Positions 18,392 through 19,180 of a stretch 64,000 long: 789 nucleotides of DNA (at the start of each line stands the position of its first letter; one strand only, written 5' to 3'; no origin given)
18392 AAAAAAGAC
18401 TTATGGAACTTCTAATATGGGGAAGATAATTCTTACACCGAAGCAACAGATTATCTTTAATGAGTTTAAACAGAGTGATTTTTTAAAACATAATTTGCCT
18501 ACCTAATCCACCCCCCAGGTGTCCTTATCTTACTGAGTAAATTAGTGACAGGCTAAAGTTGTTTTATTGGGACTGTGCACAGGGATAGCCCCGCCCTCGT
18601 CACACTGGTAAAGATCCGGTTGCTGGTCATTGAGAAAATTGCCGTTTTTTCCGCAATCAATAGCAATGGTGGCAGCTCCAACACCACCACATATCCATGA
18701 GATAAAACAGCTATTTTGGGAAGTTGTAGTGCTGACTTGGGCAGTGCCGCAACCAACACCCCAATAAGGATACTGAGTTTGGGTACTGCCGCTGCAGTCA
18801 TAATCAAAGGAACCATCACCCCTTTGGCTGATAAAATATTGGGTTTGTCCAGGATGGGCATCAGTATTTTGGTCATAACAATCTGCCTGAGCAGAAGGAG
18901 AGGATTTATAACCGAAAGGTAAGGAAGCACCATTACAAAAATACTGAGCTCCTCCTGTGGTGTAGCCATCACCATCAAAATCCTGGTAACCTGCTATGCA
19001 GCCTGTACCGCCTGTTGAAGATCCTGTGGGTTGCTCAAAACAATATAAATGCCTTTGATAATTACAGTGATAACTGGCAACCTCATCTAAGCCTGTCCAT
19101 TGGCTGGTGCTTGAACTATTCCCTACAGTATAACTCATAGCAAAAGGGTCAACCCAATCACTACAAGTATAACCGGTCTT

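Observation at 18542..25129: Minus-strand surface operon: membrane-anchored protein, 1084-aa Cys-rich giant, secreted beta-rich protein, type-IV-pilin-like protein with Cys-rich head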

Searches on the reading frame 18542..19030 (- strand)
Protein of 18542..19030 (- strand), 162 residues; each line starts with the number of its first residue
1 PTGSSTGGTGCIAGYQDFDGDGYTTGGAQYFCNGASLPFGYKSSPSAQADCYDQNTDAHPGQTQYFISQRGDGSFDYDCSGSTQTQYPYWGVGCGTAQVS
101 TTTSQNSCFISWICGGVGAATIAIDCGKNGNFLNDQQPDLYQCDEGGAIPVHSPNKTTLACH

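Call 68: search_protein_families(library=pfam, proteins=[window:18542-19030:-], max_evalue=10)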
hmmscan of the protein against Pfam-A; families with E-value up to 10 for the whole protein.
window:18542-19030:- (162 aa): 0 families
